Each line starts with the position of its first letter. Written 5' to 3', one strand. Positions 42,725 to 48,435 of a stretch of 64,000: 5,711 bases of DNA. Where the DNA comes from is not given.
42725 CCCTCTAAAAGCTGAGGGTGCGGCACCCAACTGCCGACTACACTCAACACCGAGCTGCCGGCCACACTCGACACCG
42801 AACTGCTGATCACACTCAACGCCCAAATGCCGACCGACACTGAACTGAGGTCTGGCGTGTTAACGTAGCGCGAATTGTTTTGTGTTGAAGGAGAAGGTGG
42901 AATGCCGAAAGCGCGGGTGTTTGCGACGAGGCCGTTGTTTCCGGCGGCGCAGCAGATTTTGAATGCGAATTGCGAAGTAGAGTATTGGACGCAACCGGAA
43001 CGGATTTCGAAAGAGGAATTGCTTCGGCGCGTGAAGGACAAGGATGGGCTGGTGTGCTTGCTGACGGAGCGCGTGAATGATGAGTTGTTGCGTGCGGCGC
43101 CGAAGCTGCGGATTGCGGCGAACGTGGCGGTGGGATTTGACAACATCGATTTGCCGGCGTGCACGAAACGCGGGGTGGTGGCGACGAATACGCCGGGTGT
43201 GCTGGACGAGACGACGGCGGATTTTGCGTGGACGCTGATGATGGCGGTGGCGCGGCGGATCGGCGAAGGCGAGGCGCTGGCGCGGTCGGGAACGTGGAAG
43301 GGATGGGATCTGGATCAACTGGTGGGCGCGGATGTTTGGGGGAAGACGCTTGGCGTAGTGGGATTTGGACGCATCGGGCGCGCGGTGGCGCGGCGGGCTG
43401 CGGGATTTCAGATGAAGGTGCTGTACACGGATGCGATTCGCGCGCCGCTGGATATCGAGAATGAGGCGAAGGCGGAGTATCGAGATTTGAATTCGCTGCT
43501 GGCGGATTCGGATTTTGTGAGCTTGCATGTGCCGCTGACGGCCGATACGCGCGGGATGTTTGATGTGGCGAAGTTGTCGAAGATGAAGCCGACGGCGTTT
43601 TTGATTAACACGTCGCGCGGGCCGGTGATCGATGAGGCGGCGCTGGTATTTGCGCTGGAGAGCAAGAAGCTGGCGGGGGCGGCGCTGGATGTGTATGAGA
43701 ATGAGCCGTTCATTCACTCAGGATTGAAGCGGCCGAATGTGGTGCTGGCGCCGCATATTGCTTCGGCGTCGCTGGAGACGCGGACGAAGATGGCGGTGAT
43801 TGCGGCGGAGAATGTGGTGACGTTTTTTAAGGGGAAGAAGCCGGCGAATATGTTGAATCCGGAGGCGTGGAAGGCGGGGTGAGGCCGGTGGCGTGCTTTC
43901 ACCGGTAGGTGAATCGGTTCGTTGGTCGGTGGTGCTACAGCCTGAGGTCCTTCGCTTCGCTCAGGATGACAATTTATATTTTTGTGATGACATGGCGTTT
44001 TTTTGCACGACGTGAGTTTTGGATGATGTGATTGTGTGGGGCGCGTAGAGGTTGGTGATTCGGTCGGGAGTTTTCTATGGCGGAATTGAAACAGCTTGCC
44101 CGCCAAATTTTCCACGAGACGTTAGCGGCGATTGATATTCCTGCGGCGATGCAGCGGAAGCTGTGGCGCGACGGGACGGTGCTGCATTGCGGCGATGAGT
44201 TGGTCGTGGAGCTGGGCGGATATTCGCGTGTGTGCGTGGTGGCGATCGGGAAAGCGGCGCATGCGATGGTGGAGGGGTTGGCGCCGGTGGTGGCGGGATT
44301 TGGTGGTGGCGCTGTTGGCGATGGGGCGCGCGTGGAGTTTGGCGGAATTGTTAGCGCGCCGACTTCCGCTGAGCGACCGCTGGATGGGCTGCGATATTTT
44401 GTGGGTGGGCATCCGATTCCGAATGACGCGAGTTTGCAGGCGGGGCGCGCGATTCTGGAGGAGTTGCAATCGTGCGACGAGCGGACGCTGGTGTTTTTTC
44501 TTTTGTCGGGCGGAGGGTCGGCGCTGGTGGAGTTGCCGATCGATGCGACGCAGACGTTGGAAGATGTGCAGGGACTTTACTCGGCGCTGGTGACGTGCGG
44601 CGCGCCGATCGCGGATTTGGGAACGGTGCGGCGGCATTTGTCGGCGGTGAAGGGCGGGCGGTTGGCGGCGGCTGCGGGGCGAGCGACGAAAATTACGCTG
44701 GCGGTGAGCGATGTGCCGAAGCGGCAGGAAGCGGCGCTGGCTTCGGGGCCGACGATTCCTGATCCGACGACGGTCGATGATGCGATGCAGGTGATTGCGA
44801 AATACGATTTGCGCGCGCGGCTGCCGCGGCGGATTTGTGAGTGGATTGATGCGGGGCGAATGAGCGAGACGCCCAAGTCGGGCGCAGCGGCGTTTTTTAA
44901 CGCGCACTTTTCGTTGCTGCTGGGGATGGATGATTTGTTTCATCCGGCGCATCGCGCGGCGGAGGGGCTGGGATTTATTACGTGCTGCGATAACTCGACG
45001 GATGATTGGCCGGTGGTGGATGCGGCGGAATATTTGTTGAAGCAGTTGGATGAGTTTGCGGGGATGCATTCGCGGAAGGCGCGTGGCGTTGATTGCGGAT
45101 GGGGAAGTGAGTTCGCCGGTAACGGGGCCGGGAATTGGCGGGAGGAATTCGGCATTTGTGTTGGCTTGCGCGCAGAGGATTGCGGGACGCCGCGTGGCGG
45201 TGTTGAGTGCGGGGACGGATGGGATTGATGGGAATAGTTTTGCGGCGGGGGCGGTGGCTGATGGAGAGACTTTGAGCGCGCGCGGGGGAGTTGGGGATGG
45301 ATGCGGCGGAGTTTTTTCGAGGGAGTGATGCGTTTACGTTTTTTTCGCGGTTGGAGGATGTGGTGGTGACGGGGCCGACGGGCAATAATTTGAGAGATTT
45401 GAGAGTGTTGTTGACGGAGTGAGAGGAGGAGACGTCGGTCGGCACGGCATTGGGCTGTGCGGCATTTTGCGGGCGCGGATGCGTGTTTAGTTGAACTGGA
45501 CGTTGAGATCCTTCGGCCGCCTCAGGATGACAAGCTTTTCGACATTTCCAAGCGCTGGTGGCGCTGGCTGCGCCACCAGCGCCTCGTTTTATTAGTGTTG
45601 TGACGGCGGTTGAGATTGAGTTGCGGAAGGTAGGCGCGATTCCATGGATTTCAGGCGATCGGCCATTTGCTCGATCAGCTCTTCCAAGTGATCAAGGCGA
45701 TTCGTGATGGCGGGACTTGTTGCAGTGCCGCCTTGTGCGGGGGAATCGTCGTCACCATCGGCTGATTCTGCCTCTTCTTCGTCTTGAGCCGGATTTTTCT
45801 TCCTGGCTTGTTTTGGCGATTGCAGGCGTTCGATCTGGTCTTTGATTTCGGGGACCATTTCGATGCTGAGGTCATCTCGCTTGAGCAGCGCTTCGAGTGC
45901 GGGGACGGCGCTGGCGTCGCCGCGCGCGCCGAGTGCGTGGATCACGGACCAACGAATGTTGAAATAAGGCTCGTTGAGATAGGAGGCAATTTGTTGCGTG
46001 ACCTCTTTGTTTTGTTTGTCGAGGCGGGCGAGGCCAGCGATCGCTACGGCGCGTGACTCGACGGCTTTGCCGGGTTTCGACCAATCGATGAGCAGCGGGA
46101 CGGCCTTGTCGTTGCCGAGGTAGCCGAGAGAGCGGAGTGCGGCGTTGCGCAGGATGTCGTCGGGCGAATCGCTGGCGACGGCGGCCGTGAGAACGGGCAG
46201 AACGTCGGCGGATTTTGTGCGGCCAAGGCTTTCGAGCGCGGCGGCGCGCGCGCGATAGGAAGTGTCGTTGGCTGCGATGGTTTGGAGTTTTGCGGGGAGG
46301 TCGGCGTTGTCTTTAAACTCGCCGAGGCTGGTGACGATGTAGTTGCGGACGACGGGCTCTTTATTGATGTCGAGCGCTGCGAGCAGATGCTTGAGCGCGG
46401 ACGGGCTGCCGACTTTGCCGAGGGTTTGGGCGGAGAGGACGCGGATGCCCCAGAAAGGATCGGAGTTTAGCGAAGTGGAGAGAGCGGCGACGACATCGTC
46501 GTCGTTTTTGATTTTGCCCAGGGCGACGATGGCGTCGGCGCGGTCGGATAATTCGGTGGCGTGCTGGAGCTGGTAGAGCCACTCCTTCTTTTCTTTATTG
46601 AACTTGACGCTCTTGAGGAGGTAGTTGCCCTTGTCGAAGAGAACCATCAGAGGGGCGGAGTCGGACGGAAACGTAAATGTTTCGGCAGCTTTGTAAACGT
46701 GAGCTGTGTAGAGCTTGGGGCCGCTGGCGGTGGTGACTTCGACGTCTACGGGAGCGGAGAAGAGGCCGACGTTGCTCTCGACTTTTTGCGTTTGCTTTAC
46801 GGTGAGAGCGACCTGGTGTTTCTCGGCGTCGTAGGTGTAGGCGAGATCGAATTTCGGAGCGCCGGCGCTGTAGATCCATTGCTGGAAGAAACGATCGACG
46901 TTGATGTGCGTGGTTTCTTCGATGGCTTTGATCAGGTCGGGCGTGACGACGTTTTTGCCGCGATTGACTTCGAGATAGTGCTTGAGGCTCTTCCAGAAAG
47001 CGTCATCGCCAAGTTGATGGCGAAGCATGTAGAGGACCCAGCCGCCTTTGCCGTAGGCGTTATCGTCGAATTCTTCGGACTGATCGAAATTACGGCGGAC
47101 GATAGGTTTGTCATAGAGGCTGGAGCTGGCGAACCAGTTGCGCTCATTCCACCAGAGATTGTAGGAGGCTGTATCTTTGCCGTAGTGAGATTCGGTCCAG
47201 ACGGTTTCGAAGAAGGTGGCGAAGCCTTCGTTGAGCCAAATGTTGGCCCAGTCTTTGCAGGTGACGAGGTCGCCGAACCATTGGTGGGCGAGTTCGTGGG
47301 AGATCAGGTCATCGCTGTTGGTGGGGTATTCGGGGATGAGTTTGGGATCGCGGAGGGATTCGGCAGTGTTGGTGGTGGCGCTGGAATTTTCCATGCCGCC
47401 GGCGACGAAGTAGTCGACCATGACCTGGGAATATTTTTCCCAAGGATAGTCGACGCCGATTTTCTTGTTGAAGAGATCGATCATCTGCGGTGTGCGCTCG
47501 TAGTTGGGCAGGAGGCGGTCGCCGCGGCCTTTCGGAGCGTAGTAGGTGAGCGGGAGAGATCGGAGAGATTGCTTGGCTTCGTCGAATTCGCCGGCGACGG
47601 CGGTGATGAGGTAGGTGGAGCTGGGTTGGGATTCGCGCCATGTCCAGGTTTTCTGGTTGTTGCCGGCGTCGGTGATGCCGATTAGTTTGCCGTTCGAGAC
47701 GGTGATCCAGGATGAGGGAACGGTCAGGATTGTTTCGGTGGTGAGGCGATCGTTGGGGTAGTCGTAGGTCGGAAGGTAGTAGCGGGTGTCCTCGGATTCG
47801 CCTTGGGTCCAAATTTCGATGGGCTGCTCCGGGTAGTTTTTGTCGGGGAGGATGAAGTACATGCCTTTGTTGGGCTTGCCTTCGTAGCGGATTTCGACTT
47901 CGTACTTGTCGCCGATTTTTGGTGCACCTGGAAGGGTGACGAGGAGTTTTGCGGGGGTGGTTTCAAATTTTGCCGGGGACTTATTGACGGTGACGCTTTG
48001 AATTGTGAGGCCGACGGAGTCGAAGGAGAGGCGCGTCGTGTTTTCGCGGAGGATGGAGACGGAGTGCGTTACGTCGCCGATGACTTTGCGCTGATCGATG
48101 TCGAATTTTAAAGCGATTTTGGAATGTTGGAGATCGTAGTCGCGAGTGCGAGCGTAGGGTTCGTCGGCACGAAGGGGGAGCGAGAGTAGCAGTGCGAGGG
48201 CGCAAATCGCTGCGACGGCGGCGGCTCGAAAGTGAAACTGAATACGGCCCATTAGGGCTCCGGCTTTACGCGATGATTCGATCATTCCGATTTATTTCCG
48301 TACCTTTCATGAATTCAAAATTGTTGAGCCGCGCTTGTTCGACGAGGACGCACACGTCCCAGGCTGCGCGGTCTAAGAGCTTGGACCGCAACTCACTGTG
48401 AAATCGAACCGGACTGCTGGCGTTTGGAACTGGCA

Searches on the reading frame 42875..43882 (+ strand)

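Call 71: search_protein_families(library=pfam, proteins=[window:42875-43882:+], max_evalue=0.00001)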
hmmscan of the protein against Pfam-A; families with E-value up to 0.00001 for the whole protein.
window:42875-43882:+ (335 aa): 2 families
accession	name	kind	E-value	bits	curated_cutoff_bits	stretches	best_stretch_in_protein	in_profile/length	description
PF02826.25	2-Hacid_dh_C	-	4.8e-60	202.4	25.1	1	120-296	2-178/178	D-isomer specific 2-hydroxyacid dehydrogenase, NAD binding domain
PF00389.36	2-Hacid_dh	-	3.2e-32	111.4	24.6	1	16-328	2-134/134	D-isomer specific 2-hydroxyacid dehydrogenase, catalytic domain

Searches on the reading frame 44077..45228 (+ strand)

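Call 71: search_protein_families(library=pfam, proteins=[window:44077-45228:+], max_evalue=0.00001)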
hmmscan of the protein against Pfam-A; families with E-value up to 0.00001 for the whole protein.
window:44077-45228:+ (383 aa): 1 family
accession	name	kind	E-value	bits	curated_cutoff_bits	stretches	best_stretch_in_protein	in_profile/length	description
PF13660.11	DUF4147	-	2.1e-62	211.1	23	1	8-257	2-233/234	Domain of unknown function (DUF4147)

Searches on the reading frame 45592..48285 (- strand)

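Call 71: search_protein_families(library=pfam, proteins=[window:45592-48285:-], max_evalue=0.00001)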
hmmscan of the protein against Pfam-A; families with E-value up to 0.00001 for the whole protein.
window:45592-48285:- (897 aa): 4 families
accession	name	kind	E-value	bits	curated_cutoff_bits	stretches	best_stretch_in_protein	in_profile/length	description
PF01433.26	Peptidase_M1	-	2.4e-49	168.3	27.7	1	262-470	3-218/218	Peptidase family M1 domain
PF13646.12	HEAT_2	-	4.4e-31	107.4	27.7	3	666-735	3-70/88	HEAT repeats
PF17900.6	Peptidase_M1_N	-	1.2e-20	74.8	25.8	1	54-226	4-186/186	Peptidase M1 N-terminal domain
PF03130.22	HEAT_PBS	-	7e-10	38.8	20.9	0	712-733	1-22/27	PBS lyase HEAT-like repeat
